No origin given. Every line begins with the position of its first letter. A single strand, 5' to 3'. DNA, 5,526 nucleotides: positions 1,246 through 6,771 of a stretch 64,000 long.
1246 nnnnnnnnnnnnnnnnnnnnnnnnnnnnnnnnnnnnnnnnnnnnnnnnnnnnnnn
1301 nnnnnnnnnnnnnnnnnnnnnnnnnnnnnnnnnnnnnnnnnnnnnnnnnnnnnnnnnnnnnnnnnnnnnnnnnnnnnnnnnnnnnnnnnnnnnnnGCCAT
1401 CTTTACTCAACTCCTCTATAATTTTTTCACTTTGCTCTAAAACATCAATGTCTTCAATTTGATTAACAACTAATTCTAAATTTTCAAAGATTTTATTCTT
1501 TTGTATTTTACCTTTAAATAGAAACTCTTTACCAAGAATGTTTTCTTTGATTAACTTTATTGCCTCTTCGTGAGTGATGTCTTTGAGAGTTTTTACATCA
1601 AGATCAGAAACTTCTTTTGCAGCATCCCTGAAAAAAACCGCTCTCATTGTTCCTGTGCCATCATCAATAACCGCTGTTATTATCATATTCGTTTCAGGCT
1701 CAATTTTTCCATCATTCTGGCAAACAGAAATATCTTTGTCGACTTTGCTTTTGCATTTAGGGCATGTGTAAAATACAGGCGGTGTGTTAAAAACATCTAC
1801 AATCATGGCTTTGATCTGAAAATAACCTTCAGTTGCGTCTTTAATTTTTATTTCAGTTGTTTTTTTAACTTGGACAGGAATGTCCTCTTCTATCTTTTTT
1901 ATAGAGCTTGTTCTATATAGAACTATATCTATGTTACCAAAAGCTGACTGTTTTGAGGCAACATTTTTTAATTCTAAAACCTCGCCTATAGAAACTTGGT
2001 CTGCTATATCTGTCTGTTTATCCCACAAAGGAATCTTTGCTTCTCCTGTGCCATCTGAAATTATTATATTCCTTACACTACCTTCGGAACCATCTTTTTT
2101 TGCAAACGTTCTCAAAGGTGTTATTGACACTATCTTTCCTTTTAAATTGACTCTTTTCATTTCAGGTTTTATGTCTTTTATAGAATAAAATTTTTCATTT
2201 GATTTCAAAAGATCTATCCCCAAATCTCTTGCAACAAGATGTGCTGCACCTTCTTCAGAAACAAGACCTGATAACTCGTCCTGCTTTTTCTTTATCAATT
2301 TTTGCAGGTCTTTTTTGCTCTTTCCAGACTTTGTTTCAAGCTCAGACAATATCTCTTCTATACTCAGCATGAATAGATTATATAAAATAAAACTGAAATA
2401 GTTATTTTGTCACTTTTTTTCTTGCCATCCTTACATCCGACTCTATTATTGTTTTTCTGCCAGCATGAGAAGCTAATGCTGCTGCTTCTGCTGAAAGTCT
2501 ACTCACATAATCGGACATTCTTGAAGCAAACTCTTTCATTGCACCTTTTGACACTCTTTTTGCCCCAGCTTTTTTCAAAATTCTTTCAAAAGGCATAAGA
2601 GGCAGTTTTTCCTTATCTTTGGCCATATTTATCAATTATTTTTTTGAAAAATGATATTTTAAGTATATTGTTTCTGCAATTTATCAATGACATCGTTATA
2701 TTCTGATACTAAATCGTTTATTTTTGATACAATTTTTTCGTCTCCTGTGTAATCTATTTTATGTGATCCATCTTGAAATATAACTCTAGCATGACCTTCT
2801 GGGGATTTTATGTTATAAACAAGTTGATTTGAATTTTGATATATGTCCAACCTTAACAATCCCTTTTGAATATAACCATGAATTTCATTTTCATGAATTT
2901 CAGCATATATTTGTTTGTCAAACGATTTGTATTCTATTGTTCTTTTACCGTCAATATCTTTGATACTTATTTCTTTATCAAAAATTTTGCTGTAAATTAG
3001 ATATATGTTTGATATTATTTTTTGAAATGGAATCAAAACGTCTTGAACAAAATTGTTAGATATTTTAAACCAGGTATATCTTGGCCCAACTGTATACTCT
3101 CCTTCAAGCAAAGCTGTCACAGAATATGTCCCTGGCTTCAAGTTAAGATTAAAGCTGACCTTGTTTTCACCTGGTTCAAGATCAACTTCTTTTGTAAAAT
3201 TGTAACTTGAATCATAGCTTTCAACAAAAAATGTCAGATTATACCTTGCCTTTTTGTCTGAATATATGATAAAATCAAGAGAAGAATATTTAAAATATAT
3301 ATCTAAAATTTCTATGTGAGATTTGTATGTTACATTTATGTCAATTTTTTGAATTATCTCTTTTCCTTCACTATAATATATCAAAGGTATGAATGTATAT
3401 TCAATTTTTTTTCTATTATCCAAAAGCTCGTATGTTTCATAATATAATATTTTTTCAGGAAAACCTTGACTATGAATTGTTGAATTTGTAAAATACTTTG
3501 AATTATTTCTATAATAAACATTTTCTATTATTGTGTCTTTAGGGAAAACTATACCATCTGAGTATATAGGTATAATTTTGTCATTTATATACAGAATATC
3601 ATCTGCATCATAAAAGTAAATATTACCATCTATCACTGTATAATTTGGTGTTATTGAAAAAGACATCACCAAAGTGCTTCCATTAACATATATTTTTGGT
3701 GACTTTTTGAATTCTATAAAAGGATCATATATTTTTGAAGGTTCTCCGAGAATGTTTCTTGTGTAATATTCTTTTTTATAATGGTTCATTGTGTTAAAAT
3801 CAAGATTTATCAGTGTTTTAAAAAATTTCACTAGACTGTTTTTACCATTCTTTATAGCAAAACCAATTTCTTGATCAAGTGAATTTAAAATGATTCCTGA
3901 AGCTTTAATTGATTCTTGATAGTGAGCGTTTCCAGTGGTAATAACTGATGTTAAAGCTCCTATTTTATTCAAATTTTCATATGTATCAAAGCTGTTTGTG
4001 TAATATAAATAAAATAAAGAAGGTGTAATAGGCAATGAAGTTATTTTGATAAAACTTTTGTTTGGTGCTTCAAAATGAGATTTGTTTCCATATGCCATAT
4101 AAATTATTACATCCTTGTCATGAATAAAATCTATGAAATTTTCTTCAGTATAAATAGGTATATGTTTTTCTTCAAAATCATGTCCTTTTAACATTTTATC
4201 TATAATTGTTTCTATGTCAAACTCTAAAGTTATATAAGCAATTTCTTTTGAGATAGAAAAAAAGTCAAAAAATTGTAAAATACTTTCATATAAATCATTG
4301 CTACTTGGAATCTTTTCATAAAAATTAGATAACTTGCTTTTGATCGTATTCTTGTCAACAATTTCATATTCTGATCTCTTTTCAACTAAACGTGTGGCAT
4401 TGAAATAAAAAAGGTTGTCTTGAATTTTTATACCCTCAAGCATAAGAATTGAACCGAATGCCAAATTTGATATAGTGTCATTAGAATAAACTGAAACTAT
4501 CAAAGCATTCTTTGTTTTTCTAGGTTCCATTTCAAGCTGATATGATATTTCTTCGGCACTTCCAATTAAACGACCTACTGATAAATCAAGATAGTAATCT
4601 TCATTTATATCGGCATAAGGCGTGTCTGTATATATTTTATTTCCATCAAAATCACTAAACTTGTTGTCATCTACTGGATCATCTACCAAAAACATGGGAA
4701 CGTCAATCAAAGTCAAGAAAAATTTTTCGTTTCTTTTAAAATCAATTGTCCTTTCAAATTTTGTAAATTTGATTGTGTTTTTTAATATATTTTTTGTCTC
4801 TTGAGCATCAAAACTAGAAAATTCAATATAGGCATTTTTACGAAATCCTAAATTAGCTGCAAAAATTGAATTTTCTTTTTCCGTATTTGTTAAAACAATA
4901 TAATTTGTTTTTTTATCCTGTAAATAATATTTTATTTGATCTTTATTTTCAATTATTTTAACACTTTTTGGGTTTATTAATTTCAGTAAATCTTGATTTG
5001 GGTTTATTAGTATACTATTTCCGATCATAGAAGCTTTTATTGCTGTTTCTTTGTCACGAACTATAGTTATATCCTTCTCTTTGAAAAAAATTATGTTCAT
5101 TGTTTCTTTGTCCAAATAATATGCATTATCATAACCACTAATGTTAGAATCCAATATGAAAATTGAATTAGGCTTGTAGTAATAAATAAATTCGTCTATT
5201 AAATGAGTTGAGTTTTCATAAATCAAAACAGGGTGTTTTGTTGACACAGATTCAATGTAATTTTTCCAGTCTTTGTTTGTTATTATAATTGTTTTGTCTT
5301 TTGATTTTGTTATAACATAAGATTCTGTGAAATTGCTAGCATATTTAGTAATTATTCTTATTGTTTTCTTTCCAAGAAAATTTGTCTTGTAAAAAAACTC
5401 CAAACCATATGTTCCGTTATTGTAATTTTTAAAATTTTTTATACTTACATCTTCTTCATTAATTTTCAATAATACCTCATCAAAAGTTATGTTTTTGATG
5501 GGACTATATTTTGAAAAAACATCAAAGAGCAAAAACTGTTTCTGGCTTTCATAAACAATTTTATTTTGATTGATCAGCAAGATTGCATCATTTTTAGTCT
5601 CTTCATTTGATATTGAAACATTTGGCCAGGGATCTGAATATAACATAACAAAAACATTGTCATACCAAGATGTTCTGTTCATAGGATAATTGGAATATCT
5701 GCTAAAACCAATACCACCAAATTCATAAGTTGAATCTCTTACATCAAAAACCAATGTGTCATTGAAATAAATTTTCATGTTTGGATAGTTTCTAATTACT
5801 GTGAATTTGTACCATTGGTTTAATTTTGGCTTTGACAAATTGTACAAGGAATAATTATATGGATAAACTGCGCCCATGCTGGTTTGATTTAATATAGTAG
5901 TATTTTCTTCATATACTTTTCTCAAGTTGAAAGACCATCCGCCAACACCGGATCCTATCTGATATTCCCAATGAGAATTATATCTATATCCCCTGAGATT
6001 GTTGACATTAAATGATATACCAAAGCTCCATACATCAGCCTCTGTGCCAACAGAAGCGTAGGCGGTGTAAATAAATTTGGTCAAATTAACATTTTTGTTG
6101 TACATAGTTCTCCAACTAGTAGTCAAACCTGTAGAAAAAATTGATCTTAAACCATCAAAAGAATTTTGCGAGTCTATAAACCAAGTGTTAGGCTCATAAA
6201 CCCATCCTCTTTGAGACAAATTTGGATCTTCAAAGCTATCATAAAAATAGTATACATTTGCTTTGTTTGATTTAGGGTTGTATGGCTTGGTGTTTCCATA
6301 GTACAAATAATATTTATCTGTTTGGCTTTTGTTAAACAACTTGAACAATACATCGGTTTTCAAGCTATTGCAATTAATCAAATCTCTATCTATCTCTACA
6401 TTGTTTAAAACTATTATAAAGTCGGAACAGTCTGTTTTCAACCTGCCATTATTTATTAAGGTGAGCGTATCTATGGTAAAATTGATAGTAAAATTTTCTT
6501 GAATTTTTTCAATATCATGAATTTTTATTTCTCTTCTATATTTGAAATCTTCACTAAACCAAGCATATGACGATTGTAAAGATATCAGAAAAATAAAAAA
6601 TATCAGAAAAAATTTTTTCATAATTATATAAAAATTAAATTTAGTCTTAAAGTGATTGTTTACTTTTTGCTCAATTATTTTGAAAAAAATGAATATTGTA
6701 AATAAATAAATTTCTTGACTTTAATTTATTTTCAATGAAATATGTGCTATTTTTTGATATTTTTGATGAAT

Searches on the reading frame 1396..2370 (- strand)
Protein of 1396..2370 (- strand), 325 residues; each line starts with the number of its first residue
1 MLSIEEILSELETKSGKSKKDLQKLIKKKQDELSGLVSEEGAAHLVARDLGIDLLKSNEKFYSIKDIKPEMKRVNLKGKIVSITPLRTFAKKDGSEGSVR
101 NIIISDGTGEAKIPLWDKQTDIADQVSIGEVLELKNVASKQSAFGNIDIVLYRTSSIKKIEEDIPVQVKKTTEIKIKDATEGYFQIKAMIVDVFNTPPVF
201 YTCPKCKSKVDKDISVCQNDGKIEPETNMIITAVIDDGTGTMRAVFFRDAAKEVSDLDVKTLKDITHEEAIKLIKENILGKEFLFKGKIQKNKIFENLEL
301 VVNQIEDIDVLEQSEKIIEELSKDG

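Call 5: search_protein_families(library=pfam, proteins=[window:1396-2370:-], max_evalue=0.01)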
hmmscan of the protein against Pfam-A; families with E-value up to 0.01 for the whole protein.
window:1396-2370:- (325 aa): 4 families
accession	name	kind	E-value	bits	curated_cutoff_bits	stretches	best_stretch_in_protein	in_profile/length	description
PF01336.31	tRNA_anti-codon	-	1.5e-10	41.3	27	2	229-308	16-75/75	OB-fold nucleic acid binding domain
PF08646.16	Rep_fac-A_C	-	2.7e-09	37.4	28.5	1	183-315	1-144/146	Replication factor-A C terminal domain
PF17244.8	CDC24_OB3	-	4.1e-05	23.9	25.4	1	66-145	1-80/216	Cell division control protein 24, OB domain 3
PF09999.14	DUF2240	-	6.3e-05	23.1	22.3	1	4-54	87-137/144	Uncharacterized protein conserved in archaea (DUF2240)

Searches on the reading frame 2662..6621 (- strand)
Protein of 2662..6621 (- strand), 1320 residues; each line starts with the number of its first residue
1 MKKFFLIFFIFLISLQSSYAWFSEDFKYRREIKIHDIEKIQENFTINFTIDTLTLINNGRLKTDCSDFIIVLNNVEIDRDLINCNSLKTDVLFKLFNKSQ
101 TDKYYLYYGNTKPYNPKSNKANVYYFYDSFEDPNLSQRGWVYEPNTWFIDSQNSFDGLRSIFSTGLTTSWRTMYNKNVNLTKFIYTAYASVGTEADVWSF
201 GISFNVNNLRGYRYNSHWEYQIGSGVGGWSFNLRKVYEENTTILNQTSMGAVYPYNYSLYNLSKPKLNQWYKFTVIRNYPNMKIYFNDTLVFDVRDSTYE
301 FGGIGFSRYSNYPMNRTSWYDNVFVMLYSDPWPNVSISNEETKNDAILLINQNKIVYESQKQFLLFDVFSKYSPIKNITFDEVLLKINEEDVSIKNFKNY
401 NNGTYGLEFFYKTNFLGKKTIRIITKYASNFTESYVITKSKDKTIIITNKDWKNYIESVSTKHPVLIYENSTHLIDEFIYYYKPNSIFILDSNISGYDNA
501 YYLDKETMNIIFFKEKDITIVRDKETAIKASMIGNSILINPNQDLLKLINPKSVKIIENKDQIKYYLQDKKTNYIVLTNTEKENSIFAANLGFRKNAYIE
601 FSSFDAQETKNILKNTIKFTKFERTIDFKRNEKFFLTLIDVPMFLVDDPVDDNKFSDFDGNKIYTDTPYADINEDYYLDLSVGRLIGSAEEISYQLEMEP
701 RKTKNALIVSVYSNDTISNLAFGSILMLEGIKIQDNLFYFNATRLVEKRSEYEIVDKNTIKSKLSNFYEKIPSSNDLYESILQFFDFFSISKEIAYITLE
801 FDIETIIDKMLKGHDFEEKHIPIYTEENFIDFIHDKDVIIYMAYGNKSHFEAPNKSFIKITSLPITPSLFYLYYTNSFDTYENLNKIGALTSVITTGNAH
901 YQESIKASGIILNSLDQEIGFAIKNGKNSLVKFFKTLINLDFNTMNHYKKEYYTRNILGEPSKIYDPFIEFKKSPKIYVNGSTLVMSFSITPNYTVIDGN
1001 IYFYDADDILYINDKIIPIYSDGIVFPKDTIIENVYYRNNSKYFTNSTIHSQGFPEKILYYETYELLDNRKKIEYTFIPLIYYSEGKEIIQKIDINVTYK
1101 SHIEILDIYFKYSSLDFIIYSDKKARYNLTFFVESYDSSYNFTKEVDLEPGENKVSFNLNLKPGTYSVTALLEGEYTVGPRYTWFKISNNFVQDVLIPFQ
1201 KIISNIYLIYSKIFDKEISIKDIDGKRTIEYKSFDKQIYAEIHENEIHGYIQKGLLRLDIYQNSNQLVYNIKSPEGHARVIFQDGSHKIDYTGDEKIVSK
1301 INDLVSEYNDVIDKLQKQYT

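Call 5: search_protein_families(library=pfam, proteins=[window:2662-6621:-], max_evalue=0.01)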
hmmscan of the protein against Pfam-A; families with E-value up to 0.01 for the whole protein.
window:2662-6621:- (1320 aa): 1 family
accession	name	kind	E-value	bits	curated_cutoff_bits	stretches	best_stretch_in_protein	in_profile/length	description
PF10102.14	DUF2341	-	1.2e-05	26.1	23.4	1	86-140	26-81/84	Domain of unknown function (DUF2341)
